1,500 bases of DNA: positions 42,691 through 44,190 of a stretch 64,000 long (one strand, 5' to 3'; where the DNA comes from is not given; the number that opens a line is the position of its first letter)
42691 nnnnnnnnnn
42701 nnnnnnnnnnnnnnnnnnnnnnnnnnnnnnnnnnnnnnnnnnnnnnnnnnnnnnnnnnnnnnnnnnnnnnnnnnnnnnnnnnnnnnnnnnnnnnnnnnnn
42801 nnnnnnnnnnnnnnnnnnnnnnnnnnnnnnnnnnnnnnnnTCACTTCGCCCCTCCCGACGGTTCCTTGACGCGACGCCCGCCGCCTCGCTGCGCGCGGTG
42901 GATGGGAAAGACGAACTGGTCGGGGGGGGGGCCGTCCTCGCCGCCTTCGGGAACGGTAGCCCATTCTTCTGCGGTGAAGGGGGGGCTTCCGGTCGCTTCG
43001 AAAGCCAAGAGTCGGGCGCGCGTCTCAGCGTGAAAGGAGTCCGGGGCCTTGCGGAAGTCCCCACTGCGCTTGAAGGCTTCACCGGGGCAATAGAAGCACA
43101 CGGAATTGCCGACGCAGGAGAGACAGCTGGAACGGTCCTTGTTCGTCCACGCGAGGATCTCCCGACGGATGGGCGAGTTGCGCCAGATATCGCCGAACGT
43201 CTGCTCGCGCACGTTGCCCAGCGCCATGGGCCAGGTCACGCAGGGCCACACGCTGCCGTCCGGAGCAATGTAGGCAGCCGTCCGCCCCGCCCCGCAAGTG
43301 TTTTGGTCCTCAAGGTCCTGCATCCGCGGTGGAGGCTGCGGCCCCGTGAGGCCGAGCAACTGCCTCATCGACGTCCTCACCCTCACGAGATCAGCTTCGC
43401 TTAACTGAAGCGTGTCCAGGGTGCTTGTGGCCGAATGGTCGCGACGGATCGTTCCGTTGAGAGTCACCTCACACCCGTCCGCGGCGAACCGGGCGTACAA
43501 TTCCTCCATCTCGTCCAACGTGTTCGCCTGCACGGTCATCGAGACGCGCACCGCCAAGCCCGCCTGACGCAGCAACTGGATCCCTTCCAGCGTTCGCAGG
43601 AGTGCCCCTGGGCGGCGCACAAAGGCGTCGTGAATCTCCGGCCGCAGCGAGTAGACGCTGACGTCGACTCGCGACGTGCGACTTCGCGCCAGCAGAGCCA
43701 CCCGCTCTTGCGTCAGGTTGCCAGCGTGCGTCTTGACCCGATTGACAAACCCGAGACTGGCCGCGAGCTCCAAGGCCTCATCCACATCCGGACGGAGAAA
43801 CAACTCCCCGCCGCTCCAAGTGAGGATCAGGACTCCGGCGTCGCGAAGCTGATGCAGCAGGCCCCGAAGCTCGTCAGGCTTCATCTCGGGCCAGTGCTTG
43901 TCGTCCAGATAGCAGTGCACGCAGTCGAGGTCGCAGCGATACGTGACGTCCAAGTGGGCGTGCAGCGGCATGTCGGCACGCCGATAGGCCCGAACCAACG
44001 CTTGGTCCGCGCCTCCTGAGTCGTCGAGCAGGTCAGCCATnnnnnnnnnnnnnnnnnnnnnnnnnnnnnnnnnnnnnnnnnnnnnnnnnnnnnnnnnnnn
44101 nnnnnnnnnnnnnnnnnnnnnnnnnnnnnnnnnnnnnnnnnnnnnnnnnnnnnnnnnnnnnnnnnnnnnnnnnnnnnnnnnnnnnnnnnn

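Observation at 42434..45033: Compact RiPP-like operon: 53-aa precursor, HprK-C-like P-loop protein, radical SAM/SPASM enzyme and S26 peptidase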

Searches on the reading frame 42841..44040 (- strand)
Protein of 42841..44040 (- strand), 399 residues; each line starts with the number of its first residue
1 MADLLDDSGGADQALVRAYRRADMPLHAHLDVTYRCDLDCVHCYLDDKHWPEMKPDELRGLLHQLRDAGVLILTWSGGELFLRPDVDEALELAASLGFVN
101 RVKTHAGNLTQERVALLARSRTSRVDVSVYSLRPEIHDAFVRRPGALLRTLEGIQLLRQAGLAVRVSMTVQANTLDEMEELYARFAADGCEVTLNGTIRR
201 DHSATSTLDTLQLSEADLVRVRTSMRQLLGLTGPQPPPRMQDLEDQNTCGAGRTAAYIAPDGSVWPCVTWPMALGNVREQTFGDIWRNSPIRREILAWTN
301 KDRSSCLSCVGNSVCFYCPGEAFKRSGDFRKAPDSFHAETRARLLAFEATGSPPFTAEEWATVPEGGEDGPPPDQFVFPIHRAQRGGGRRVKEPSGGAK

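Call 3: search_protein_families(library=ncbifam, proteins=[window:42841-44040:-], max_evalue=0.01)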
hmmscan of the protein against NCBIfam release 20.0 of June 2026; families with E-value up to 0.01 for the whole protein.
window:42841-44040:- (399 aa): 53 families (the best 25 are shown)
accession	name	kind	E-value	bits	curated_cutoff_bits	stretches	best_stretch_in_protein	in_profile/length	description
TIGR04055.1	rSAM_NirJ2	equivalog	1.2e-32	113.8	500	2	32-182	6-158/326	putative heme d1 biosynthesis radical SAM protein NirJ2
TIGR04545.1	rSAM_ahbD_hemeb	equivalog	9e-31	107.5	500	2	31-182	5-159/339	heme b synthase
TIGR04053.2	TIGR04053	equivalog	3.5e-28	98.9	395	2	23-191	5-179/366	TIGR04053 family radical SAM/SPASM domain-containing protein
NF012164.0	AlbA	equivalog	9e-25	87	850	1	23-182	110-272/442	subtilosin maturase AlbA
TIGR04051.1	rSAM_NirJ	equivalog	1.4e-24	86.8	515.45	2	32-182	8-160/354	heme d1 biosynthesis radical SAM protein NirJ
TIGR04347.1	pseudo_SAM_Halo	equivalog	3.3e-24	85.9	525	2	30-191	42-205/390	TIGR04347 family pseudo-SAM/SPASM protein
TIGR03962.1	mycofact_rSAM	equivalog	1.3e-23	83.8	265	1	23-315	9-309/339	mycofactocin radical SAM maturase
NF045574.1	sacti_mat_StsB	exception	2.2e-21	76.3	625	1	29-330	99-407/466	StsB family radical SAM/SPASM domain sactipeptide maturase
TIGR04403.1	rSAM_skfB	equivalog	2.6e-21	75.9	300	1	20-301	98-380/402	sporulation killing factor system radical SAM maturase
TIGR04546.1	rSAM_ahbC_deAc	equivalog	3.3e-21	75.5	650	1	31-182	44-197/390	12,18-didecarboxysiroheme deacetylase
TIGR04250.1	SCM_rSAM_ScmE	equivalog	3.4e-21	75.6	400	1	28-188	5-167/358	SynChlorMet cassette radical SAM/SPASM protein ScmE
TIGR02109.1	PQQ_syn_pqqE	equivalog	7.1e-21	74.5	381.35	1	23-328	4-322/358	pyrroloquinoline quinone biosynthesis protein PqqE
TIGR04303.1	GeoRSP_rSAM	equivalog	1.8e-20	73.8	400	2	25-181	4-160/325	GeoRSP system radical SAM/SPASM protein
TIGR04054.1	rSAM_NirJ1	equivalog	5.2e-20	71.4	650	2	31-183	41-195/387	putative heme d1 biosynthesis radical SAM protein NirJ1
TIGR03913.1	rad_SAM_trio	equivalog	1.4e-18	66.5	591.75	1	23-183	16-177/477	GDL motif peptide-associated radical SAM/SPASM maturase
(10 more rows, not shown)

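Call 4: search_protein_families(library=pfam, proteins=[window:42841-44040:-], max_evalue=0.01)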
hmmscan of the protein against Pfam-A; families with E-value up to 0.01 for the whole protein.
window:42841-44040:- (399 aa): 2 families
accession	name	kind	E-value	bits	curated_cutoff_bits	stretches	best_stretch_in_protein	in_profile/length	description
PF04055.27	Radical_SAM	-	1e-18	68.5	29.5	1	32-182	3-163/166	Radical SAM superfamily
PF13186.11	SPASM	-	8.6e-13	48.8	21.5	1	249-309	1-66/67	Iron-sulfur cluster-binding domain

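Call 20: find_homologous_proteins(query=window:42841-44040:-, max_evalue=1e-20)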
Query window:42841-44040:- (399 aa): 131 proteins with E <= 1e-20 among 8000 candidates; the best 120 are listed.
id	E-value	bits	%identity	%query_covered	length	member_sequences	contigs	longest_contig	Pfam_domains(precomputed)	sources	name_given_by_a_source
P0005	6.8e-259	876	95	100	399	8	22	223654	PF13186.12,PF04055.28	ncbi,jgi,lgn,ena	jgi:radical SAM protein with 4Fe4S-binding SPASM domain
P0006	1.1e-135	471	57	90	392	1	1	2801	PF13186.12,PF04055.28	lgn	-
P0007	9.5e-135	468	56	96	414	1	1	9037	PF13186.12,PF04055.28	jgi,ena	-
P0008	2.9e-134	466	56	95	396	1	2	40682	PF13186.12,PF04055.28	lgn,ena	-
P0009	4.7e-131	455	53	95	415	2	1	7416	PF13186.12,PF04055.28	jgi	jgi:MoaA/NifB/PqqE/SkfB family radical SAM enzyme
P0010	2.1e-129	450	53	98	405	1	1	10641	PF13186.12,PF04055.28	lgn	-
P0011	1.9e-127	444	53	98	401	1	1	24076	PF13186.12,PF04055.28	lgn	-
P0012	2.2e-127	443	54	95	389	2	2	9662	PF13186.12,PF04055.28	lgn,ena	-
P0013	1.3e-125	438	52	95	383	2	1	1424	PF13186.12,PF04055.28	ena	-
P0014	3.1e-124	433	53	96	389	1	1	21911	PF13186.12,PF04055.28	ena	-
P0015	1.3e-123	431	50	97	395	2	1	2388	PF13186.12,PF04055.28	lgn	-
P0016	1.1e-122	428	50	94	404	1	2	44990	PF13186.12,PF04055.28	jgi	jgi:radical SAM protein with 4Fe4S-binding SPASM domain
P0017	1.4e-122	428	51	93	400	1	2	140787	PF13186.12,PF04055.28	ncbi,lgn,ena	-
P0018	1.9e-122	427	52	95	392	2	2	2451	PF13186.12,PF04055.28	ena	-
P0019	9.9e-120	418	51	93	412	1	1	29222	PF13186.12,PF04055.28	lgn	-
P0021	1.8e-119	417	49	96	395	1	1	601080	PF13186.12,PF04055.28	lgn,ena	-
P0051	4.5e-106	373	44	94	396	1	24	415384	PF13186.12,PF04055.28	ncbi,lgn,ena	-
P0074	1.3e-59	220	35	90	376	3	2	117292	PF13186.12,PF04055.28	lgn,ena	-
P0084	9.6e-56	207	38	77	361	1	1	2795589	PF13186.12,PF04055.28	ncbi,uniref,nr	ncbi:radical SAM protein [Thermomonas sp. HDW16]|uniref:radical SAM/SPASM domain-containing protein 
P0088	6.0e-55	205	35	80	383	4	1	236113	PF13186.12,PF04055.28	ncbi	ncbi:MAG: radical SAM protein [Myxococcota bacterium]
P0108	3.9e-51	192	34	85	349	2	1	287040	PF13186.12,PF04055.28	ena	-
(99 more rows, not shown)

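Call 21: find_encoding_contigs(protein=P0021, flank=10000, max_places=1)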
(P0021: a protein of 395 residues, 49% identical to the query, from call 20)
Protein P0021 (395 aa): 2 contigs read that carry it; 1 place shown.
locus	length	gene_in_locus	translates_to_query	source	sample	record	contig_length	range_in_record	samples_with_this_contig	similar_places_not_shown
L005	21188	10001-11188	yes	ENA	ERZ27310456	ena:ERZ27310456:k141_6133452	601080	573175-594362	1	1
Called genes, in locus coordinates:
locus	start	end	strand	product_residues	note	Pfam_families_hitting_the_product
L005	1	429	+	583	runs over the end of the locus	PF02163:Peptidase_M50, PF00595:PDZ (faint), PF13180:PDZ_2, PF17820:PDZ_6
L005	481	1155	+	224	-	PF00814:TsaD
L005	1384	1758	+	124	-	PF05402:PqqD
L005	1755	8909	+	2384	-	PF19077:Big_13 (faint), PF01839:FG-GAP (faint), PF13517:FG-GAP_3 (faint)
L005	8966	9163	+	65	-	-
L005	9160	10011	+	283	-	PF27840:ScmC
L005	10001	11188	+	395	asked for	PF04055:Radical_SAM, PF13186:SPASM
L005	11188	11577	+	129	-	-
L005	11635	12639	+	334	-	PF13525:YfiO (faint), PF07719:TPR_2 (faint), PF13428:TPR_14 (faint), PF13174:TPR_6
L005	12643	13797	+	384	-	PF01476:LysM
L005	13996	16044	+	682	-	PF16697:Yop-YscD_cpl (weak), PF00498:FHA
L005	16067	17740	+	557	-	PF00004:AAA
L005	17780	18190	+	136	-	PF06868:DUF1257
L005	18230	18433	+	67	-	PF11211:DUF2997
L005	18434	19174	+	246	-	-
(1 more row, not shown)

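Call 22: find_encoding_contigs(protein=P0051, flank=10000, max_places=1)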
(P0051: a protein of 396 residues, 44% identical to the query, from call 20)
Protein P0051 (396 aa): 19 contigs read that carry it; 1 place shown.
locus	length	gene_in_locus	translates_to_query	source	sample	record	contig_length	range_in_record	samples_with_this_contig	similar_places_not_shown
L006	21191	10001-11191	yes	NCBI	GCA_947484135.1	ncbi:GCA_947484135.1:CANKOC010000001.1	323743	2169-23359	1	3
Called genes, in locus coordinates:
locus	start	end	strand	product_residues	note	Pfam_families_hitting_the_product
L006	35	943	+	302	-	PF01545:Cation_efflux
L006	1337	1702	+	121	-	PF05402:PqqD (weak)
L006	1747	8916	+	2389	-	PF19077:Big_13 (faint), PF13517:FG-GAP_3 (faint)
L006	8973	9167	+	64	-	-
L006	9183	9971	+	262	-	PF27840:ScmC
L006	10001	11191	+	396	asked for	PF04055:Radical_SAM, PF13186:SPASM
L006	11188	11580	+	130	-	-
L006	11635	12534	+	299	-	PF13525:YfiO (faint), PF07719:TPR_2 (faint), PF13174:TPR_6 (faint), PF13428:TPR_14 (faint)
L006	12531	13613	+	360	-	PF01476:LysM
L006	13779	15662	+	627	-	PF16697:Yop-YscD_cpl (faint), PF00498:FHA, PF24161:CCDC39 (weak)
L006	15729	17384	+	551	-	PF00004:AAA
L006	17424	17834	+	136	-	PF06868:DUF1257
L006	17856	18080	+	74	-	PF11211:DUF2997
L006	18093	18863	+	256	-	-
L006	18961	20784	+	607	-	PF00501:AMP-binding, PF23562:AMP-binding_C_3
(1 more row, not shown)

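Call 23: find_encoding_contigs(protein=P0084, flank=10000, max_places=1)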
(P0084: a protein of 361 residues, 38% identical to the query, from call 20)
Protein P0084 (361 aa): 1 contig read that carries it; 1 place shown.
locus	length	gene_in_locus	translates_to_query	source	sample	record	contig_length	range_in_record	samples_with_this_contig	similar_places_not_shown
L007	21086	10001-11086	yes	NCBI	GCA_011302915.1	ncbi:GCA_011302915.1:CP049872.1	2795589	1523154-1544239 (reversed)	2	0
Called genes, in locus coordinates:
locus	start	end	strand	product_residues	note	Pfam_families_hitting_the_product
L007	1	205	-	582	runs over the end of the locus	PF00664:ABC_membrane, PF00005:ABC_tran, PF02463:SMC_N (faint)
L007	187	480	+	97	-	PF05402:PqqD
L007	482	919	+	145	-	PF13471:Transglut_core3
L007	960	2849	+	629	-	PF13522:GATase_6, PF13537:GATase_7, PF00733:Asn_synthase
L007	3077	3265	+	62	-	-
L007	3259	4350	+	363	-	PF27840:ScmC (weak), PF07475:Hpr_kinase_C (weak)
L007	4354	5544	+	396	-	PF06325:PrmA, PF13489:Methyltransf_23 (weak), PF13847:Methyltransf_31 (weak), PF08241:Methyltransf_11 (weak), PF08242:Methyltransf_12 (weak), PF13649:Methyltransf_25, PF22528:PRMT_C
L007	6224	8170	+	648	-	-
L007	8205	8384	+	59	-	-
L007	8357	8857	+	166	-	-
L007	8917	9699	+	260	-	PF27840:ScmC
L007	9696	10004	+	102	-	PF05402:PqqD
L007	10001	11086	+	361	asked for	PF04055:Radical_SAM, PF13186:SPASM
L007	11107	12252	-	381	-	PF14907:NTP_transf_5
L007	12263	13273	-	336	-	PF01073:3Beta_HSD, PF01370:Epimerase, PF02719:Polysacc_synt_2, PF04321:RmlD_sub_bind, PF07993:NAD_binding_4 (faint), PF13460:NAD_binding_10 (weak), PF16363:GDP_Man_Dehyd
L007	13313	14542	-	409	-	PF13439:Glyco_transf_4 (weak), PF13579:Glyco_trans_4_4, PF13692:Glyco_trans_1_4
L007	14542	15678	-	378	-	PF13579:Glyco_trans_4_4 (faint), PF02350:Epimerase_2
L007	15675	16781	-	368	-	PF01370:Epimerase, PF04321:RmlD_sub_bind (faint), PF07993:NAD_binding_4 (faint), PF16363:GDP_Man_Dehyd (faint), PF14667:Polysacc_synt_C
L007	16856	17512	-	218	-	PF13489:Methyltransf_23, PF08241:Methyltransf_11, PF08242:Methyltransf_12, PF13649:Methyltransf_25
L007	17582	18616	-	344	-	PF01073:3Beta_HSD, PF01370:Epimerase, PF02719:Polysacc_synt_2, PF04321:RmlD_sub_bind, PF05368:NmrA, PF13460:NAD_binding_10, PF16363:GDP_Man_Dehyd, PF08485:Polysacc_syn_2C, +1 more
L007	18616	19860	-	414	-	PF20706:GT4-conflict (weak), PF00534:Glycos_transf_1, PF13692:Glyco_trans_1_4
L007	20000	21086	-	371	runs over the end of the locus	PF20706:GT4-conflict, PF00534:Glycos_transf_1, PF13692:Glyco_trans_1_4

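Call 25: find_related_loci(query=A2, collection=genome_contigs, flank=10000)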
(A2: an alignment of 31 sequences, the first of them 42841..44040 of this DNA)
Query A2 (399 aa) in genome_contigs; peptide patterns used: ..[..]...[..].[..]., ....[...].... (x = any residue, [..] = any of these).
600 stretches matched a pattern (row limit reached: there are more); 113 encode a relative of the query (tblastn E <= 1e-3); the best 80 are kept; 80 distinct loci.
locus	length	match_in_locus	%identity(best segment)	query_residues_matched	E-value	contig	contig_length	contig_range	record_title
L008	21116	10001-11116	51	19-391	3e-124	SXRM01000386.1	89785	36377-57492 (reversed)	MAG: Proteobacteria bacterium isolate F1-140-MAGs058 F1-140__c498720, whole genome shotgun sequence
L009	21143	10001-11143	52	13-395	3e-123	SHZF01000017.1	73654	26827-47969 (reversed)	MAG: Myxococcales bacterium isolate Baikal-deep-G138 BACOMB-C1181, whole genome shotgun sequence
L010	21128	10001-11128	49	14-391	1e-121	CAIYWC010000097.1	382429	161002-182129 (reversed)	MAG: uncultured Myxococcales bacterium isolate AlinenLipids_bin-2060 genome assembly, contig: bin-2060:097/236, whole ge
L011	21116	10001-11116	50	18-391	2e-121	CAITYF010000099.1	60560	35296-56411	MAG: uncultured Myxococcales bacterium isolate Ja1_bin-0143 genome assembly, contig: bin-0143:099/272, whole genome shot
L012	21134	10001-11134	50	13-390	2e-116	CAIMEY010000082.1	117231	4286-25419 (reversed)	MAG: uncultured Myxococcales bacterium isolate Umea_bin-05835 genome assembly, contig: bin-05835:082/123, whole genome s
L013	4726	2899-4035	48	13-395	1e-114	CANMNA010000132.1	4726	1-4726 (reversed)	MAG: Myxococcales bacterium isolate ZH-15may19-284 genome assembly, contig: ZH-15May19-c58722, whole genome shotgun sequ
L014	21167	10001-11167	45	6-395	2e-107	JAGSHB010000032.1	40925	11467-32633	MAG: Myxococcales bacterium isolate GY13CH_bin.24 k141_75616_length_40925_cov_13.1565, whole genome shotgun sequence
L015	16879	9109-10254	46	14-395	8e-106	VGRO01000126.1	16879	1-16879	MAG: Deltaproteobacteria bacterium isolate M_DeepCast_65m_m1_011 M_DeepCast_65m_m1_011_Ga0194120_10006291, whole genome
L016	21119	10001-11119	47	20-390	4e-105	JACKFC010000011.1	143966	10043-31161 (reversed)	MAG: Deltaproteobacteria bacterium isolate HK-STAS-MYXO-50 HK-STAS-MYXO-50_11, whole genome shotgun sequence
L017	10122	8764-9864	46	19-385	5e-100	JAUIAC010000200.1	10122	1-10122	MAG: bacterium isolate 5_bin.26 NODE_4698_length_10122_cov_2.820310, whole genome shotgun sequence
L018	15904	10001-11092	33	15-393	2e-58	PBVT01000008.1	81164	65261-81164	MAG: Myxococcales bacterium isolate RS415 26657, whole genome shotgun sequence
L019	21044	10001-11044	33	15-353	1e-54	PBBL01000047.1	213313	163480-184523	MAG: Myxococcales bacterium isolate SP4258 MHASMcontig_3305577, whole genome shotgun sequence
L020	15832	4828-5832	32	23-348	3e-51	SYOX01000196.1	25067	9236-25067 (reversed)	MAG: Proteobacteria bacterium isolate F1-80-MAGs165 F1-80__c343725, whole genome shotgun sequence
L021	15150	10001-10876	31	25-327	1e-39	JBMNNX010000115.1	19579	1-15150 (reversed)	MAG: Myxococcales bacterium isolate SBF912SR1HQ0023 scaffold_8904_c1, whole genome shotgun sequence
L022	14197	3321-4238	31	24-327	8e-38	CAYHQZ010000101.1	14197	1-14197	MAG TPA_asm: uncultured Planctomycetia bacterium isolate ERP119705_co14_256 genome assembly, contig: NODE_5048_length_14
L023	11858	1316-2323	25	5-338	4e-29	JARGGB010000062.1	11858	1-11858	MAG: Brevefilum sp. isolate C14-21 NODE_62_length_11858_cov_8.819455, whole genome shotgun sequence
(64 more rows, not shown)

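Call 45: search_protein_families(library=ncbifam, proteins=[L007:8917-9699:+, L007:9696-10004:+, L007:10001-11086:+, L007:6224-8170:+], max_evalue=1)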
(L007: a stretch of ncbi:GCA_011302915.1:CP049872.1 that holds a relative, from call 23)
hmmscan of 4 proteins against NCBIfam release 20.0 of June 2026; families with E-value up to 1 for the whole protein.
L007:8917-9699:+ (260 aa): 15 families
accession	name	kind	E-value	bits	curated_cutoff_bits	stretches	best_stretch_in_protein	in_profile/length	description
TIGR04249.1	SCM_chp_ScmC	equivalog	6.1e-06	25.8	125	1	106-257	121-289/292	SynChlorMet cassette protein ScmC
NF006821.0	PRK09344.1-3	subfamily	0.00011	21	369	1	98-161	190-266/525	phosphoenolpyruvate carboxykinase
TIGR04352.1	HprK_rel_A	equivalog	0.00037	19.7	200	1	110-163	96-150/280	HprK-related kinase A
NF006820.0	PRK09344.1-2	subfamily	0.00074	18.2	636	1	95-140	199-244/529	phosphoenolpyruvate carboxykinase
TIGR04355.1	HprK_rel_B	hypoth_equivalog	0.00079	18.6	200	1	106-139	140-173/351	HprK-related kinase B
NF006822.0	PRK09344.1-4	equivalog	0.0026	16.3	806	1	95-141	202-248/537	phosphoenolpyruvate carboxykinase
NF002059.0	PRK00889.1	subfamily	0.025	14.2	244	1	122-141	5-24/177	adenylyl-sulfate kinase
NF006823.0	PRK09344.1-5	equivalog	0.033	12.8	815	1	102-140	192-231/513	phosphoenolpyruvate carboxykinase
NF008975.0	PRK12323.1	equivalog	0.066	11.9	875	1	122-141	38-57/709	DNA polymerase III subunit gamma/tau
TIGR02857.1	CydD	equivalog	0.12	11.3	435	1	111-140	337-366/529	thiol reductant ABC exporter subunit CydD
TIGR00224.1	pckA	equivalog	0.14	11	590.05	1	102-141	208-248/532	phosphoenolpyruvate carboxykinase (ATP)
NF006819.0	PRK09344.1-1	subfamily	0.17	10.6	745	1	105-148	221-264/538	phosphoenolpyruvate carboxykinase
NF045513.1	HepA_fam_ABC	equivalog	0.28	9.5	725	1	118-145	396-428/610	heterocyst formation ABC transporter subunit HepA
NF011522.0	PRK14961.1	equivalog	0.29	9.9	562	1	123-141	39-57/363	DNA polymerase III subunits gamma and tau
TIGR02397.1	dnaX_nterm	equivalog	0.34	10.1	250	1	123-141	37-55/355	DNA polymerase III subunit gamma/tau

L007:9696-10004:+ (102 aa): 5 families
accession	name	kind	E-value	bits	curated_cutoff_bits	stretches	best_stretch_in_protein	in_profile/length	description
TIGR04248.1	SCM_PqqD_rel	equivalog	0.0031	17.7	100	1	23-87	17-80/84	SynChlorMet cassette protein ScmD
NF033530.1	lasso_PqqD_Strm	exception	0.0033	17.6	70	1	20-87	11-77/78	lasso peptide biosynthesis PqqD family chaperone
TIGR04302.1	geo_PqqD_fam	equivalog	0.0052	17.2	100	1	28-88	42-100/102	GeoRSP system PqqD family peptide chaperone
NF033536.1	lasso_PqqD_Bac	exception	0.0052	16.9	80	1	9-89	8-87/88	lasso peptide biosynthesis PqqD family chaperone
TIGR03859.1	PQQ_PqqD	equivalog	0.16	11.9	46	1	32-61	26-55/81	pyrroloquinoline quinone biosynthesis peptide chaperone PqqD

L007:10001-11086:+ (361 aa): 77 families (the best 25 are shown)
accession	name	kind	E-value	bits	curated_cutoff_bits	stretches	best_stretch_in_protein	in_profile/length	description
TIGR04055.1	rSAM_NirJ2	equivalog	3.8e-45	154.8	500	2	23-182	5-166/326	putative heme d1 biosynthesis radical SAM protein NirJ2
TIGR04545.1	rSAM_ahbD_hemeb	equivalog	1.7e-42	146.1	500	2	22-182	4-167/339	heme b synthase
TIGR03962.1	mycofact_rSAM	equivalog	4.1e-42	144.6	265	1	14-323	8-321/339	mycofactocin radical SAM maturase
TIGR04051.1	rSAM_NirJ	equivalog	4.1e-39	134.6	515.45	2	22-182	6-168/354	heme d1 biosynthesis radical SAM protein NirJ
NF045574.1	sacti_mat_StsB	exception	2.7e-38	132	625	1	23-314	101-393/466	StsB family radical SAM/SPASM domain sactipeptide maturase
TIGR04053.2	TIGR04053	equivalog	1.3e-37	129.9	395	2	17-182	7-178/366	TIGR04053 family radical SAM/SPASM domain-containing protein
NF050035.1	rSAM_WgK_link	exception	3.4e-34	118.4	650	2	17-193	8-187/367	radical SAM/SPASM peptide maturase WgkB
TIGR04303.1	GeoRSP_rSAM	equivalog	2.3e-32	112.9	400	2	16-183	3-170/325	GeoRSP system radical SAM/SPASM protein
TIGR02109.1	PQQ_syn_pqqE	equivalog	1.7e-31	109.5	381.35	2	14-182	3-174/358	pyrroloquinoline quinone biosynthesis protein PqqE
TIGR04250.1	SCM_rSAM_ScmE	equivalog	3.9e-30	105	400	1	17-340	2-353/358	SynChlorMet cassette radical SAM/SPASM protein ScmE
TIGR04546.1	rSAM_ahbC_deAc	equivalog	2.9e-29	102.1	650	2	21-178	42-201/390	12,18-didecarboxysiroheme deacetylase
TIGR04347.1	pseudo_SAM_Halo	equivalog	6.4e-28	98.1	525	2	22-183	42-205/390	TIGR04347 family pseudo-SAM/SPASM protein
TIGR04251.1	SCM_rSAM_ScmF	equivalog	1.1e-26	94.1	400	2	22-197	8-189/353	SynChlorMet cassette radical SAM/SPASM protein ScmF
TIGR04054.1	rSAM_NirJ1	equivalog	2.4e-26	92.3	650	2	20-179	38-199/387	putative heme d1 biosynthesis radical SAM protein NirJ1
TIGR04340.1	rSAM_ACGX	hypoth_equivalog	4.6e-24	85.3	400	2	19-178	4-167/341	radical SAM/SPASM domain protein, ACGX system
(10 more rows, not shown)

L007:6224-8170:+ (648 aa): 0 families

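Call 47: find_encoding_contigs(protein=P0088, flank=10000, max_places=1)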
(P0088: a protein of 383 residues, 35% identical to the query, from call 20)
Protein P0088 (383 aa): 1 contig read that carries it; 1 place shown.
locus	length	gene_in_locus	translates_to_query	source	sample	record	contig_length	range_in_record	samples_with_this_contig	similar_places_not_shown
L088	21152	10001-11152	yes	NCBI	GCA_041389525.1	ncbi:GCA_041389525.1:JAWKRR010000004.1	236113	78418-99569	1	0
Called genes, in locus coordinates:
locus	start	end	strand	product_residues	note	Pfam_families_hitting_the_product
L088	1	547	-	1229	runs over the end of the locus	PF20773:InhA-like_MAM (weak)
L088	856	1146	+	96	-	PF05402:PqqD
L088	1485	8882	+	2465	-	-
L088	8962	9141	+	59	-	-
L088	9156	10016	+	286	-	PF27840:ScmC (weak)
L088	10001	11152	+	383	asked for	PF04055:Radical_SAM, PF13186:SPASM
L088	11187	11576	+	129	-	-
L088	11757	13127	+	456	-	PF13525:YfiO (faint), PF07719:TPR_2 (faint), PF13174:TPR_6 (faint), PF13432:TPR_16 (weak)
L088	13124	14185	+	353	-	PF01476:LysM (weak), PF16538:FlgT_C (faint)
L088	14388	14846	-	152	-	PF06073:DUF934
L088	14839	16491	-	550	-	PF03460:NIR_SIR_ferr, PF01077:NIR_SIR, PF03460:NIR_SIR_ferr (weak), PF01077:NIR_SIR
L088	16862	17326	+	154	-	-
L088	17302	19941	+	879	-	PF13428:TPR_14 (faint), PF13432:TPR_16 (weak), PF13431:TPR_17 (faint), PF13485:Peptidase_MA_2, PF14559:TPR_19 (weak)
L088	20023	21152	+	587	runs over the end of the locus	PF16656:Pur_ac_phosph_N, PF00149:Metallophos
